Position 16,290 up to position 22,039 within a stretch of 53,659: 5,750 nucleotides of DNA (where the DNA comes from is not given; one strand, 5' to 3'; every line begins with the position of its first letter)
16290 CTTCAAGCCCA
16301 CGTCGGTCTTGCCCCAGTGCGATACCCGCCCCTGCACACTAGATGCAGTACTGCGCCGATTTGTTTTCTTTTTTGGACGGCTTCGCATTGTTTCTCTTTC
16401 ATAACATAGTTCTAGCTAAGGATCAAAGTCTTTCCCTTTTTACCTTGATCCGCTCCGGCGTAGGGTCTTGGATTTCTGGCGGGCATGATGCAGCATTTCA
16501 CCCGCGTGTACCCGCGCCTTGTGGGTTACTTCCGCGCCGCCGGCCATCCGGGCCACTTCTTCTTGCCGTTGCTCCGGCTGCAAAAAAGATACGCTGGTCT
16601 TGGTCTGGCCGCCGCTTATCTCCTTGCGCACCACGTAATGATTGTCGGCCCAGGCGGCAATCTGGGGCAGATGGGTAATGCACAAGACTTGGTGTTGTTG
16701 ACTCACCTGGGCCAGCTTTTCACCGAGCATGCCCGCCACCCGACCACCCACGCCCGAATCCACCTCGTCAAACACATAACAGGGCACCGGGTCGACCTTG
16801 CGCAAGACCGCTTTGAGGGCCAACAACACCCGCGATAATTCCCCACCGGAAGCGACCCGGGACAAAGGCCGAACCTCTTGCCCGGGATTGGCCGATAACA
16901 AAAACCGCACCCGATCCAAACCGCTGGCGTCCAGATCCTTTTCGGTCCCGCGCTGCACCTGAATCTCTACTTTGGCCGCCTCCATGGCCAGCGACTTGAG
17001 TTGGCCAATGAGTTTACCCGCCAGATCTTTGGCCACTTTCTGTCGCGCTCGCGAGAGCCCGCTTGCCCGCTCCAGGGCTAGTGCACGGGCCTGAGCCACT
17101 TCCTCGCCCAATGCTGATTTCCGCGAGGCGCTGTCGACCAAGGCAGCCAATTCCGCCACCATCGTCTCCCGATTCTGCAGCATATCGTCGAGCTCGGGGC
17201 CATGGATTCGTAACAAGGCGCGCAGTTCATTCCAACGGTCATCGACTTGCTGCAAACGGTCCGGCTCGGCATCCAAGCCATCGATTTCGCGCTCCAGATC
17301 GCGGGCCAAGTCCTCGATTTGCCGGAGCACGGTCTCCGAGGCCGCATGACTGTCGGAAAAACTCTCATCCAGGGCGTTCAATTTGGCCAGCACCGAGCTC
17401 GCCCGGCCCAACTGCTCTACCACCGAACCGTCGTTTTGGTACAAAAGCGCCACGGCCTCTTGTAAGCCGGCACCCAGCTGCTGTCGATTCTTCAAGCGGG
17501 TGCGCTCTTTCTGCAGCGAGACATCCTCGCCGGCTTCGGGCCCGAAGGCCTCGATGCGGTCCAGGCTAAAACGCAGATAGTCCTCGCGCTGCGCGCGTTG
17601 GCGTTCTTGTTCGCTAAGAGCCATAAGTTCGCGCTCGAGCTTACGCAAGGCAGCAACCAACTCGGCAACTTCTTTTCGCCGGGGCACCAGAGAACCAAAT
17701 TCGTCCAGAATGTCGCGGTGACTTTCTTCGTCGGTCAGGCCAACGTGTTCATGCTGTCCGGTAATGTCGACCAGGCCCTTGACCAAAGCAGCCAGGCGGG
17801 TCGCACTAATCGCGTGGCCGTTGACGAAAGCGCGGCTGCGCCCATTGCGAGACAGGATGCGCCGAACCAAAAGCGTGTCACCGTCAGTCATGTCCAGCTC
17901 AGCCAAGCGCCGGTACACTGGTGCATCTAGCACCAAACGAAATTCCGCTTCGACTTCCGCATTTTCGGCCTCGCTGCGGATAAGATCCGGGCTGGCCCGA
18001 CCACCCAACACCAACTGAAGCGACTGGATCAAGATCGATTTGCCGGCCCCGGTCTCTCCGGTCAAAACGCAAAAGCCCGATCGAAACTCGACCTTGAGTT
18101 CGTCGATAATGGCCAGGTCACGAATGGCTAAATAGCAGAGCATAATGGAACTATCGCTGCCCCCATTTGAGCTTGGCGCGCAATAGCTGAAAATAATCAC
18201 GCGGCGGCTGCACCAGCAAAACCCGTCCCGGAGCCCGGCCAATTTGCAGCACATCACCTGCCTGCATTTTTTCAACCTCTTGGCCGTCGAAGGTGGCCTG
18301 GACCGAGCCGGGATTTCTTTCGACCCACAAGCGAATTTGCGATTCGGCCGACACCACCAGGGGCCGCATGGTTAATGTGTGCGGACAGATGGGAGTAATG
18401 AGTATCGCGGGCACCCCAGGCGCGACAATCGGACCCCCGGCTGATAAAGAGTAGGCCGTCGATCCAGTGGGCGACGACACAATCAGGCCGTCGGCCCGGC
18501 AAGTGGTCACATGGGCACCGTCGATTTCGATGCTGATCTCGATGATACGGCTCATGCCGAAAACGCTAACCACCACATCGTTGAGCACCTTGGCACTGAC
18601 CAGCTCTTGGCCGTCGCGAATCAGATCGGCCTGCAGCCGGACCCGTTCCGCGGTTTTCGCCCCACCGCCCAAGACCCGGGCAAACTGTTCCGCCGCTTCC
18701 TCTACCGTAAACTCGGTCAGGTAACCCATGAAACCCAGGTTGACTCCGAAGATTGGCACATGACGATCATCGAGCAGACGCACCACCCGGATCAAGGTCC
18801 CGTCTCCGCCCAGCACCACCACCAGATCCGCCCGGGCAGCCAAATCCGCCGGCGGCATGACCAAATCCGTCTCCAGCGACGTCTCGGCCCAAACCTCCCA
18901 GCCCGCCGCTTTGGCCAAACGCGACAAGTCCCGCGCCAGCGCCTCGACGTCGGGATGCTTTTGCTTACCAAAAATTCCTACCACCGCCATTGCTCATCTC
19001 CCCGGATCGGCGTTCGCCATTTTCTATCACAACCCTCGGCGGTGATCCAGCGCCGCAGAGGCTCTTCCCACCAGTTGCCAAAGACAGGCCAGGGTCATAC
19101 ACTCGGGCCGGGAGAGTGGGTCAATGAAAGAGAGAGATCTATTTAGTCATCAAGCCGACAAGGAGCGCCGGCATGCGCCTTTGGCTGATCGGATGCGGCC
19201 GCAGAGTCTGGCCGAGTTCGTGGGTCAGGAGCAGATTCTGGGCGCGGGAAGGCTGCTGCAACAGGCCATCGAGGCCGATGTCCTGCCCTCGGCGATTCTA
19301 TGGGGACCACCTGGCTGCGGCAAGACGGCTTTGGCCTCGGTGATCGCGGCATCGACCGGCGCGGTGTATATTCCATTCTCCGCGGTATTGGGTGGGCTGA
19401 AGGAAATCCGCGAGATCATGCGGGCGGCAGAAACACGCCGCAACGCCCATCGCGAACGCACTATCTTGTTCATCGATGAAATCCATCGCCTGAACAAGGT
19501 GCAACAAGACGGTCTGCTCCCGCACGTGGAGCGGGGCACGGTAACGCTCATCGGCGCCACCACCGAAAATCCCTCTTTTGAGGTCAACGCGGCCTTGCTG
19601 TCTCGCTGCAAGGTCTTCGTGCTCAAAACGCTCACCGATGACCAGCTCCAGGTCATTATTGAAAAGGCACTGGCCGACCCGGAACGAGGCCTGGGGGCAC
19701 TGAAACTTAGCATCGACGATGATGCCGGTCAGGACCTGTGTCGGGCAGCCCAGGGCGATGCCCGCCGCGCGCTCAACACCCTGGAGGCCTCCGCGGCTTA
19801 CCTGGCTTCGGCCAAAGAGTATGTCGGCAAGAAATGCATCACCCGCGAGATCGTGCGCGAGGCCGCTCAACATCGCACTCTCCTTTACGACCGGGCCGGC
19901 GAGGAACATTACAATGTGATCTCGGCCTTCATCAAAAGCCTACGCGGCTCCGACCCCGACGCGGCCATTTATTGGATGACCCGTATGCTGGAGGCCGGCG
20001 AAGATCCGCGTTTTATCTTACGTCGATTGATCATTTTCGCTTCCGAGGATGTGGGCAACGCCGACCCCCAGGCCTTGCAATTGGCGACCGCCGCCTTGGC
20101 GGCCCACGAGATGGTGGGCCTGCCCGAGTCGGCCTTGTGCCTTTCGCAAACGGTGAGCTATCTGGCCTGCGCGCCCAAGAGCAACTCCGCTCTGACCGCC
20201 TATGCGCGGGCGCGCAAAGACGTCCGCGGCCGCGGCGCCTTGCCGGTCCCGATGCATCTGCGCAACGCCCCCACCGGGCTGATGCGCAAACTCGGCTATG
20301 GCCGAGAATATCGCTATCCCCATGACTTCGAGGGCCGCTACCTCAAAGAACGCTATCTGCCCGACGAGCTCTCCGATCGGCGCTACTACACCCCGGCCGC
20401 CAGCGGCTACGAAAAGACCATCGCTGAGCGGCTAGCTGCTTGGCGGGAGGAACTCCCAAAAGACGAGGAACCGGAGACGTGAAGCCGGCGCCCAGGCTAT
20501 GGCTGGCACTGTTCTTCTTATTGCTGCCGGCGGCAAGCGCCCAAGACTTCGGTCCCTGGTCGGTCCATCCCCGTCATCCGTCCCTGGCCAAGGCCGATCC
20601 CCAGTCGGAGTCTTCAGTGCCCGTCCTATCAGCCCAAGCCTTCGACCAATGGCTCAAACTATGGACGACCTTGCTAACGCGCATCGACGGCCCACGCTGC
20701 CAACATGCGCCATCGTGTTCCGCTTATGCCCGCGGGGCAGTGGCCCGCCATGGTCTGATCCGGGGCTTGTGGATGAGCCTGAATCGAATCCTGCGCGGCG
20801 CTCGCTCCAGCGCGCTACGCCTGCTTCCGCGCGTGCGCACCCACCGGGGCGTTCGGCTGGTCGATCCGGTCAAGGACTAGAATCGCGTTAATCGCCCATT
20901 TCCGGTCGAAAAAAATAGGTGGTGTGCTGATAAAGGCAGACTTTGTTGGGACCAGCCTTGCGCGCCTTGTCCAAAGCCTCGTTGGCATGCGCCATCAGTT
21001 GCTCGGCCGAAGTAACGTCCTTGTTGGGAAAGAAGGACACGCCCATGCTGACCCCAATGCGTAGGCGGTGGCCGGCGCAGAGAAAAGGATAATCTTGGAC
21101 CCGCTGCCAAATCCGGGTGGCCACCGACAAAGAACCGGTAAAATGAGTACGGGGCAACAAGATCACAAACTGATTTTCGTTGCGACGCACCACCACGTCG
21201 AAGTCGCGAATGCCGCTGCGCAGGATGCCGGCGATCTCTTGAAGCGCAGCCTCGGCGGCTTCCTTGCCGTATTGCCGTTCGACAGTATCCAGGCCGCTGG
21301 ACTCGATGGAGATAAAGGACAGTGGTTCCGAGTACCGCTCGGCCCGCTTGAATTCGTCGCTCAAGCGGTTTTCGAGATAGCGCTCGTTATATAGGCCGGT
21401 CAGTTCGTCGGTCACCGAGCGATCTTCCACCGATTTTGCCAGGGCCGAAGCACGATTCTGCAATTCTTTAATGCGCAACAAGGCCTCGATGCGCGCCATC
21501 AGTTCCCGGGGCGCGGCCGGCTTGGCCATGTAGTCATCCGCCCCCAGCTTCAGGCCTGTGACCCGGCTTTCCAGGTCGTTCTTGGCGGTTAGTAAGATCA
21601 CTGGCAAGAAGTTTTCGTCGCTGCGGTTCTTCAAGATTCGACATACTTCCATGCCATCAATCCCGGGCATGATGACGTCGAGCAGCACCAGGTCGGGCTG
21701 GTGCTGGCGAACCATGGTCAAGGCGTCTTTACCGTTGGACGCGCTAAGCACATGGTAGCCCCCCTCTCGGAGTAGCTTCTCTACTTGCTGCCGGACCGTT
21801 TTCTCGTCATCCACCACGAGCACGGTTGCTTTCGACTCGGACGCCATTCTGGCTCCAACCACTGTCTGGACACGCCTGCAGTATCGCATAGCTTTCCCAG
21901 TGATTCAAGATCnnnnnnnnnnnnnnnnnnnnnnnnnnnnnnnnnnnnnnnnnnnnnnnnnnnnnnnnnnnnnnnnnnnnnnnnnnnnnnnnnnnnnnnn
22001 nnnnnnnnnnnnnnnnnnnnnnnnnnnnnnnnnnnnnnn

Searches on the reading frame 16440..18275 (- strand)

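Call 75: search_protein_families(library=pfam, proteins=[window:16440-18275:-], max_evalue=0.0001)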
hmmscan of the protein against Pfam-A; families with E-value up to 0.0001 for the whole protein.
window:16440-18275:- (611 aa): 2 families
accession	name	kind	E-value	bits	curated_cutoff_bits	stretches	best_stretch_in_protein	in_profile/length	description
PF02463.25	SMC_N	-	2.1e-19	70.3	40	1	59-551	17-213/220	RecF/RecN/SMC N terminal domain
PF13476.12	AAA_23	-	3.6e-10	41.3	27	1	50-237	3-166/201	AAA domain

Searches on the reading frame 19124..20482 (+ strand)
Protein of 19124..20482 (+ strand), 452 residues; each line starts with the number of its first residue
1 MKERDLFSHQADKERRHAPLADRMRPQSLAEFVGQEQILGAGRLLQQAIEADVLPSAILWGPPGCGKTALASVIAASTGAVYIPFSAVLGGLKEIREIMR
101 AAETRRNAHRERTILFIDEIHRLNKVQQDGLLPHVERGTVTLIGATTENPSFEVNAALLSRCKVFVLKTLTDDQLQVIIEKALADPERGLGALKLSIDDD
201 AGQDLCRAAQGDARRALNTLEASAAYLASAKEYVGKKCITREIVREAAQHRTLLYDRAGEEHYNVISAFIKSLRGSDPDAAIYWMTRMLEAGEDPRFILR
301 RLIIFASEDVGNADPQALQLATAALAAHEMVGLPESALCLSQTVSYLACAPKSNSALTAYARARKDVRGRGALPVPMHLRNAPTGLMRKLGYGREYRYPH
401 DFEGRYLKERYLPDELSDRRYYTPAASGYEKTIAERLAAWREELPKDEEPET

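Call 74: search_protein_families(library=pfam, proteins=[window:19124-20482:+], max_evalue=0.0001)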
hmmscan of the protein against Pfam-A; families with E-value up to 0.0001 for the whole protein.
window:19124-20482:+ (452 aa): 6 families
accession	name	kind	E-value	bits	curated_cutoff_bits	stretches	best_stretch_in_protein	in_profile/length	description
PF12002.13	MgsA_C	-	8.3e-70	234.5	27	1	275-440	1-166/167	MgsA AAA+ ATPase C terminal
PF16193.11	AAA_assoc_2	-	2.5e-25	88.9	34.3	1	193-274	3-81/81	AAA C-terminal domain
PF00004.35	AAA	-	1.8e-15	58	21.2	1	58-167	2-128/131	ATPase family associated with various cellular activities (AAA)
PF05496.18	RuvB_N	-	3.1e-14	53.5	27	1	24-143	1-116/159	Holliday junction DNA helicase RuvB P-loop domain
PF07728.20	AAA_5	-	2.6e-06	27.9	22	1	58-144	3-99/139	AAA domain (dynein-related subfamily)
PF13191.12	AAA_16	-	3.2e-05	24.9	32.6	0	32-77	2-48/167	AAA ATPase domain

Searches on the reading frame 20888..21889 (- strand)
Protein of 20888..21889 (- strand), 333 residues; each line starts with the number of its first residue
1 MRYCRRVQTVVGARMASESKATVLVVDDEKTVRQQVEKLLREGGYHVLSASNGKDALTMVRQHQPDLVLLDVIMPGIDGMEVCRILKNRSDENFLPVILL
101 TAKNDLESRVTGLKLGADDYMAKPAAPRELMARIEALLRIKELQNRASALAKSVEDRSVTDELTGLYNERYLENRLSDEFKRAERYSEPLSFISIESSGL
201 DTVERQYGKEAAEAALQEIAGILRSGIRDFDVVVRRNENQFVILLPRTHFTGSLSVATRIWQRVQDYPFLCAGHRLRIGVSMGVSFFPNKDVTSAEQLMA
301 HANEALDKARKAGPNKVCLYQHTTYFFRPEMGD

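Call 74: search_protein_families(library=pfam, proteins=[window:20888-21889:-], max_evalue=0.0001)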
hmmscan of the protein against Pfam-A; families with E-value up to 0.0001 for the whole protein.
window:20888-21889:- (333 aa): 2 families
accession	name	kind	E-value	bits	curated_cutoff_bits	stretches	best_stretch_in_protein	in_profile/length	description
PF00072.30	Response_reg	-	1e-32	113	30.2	1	23-135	1-111/111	Response regulator receiver domain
PF00990.26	GGDEF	-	7.8e-30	104.2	23.8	1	159-315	2-160/161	Diguanylate cyclase, GGDEF domain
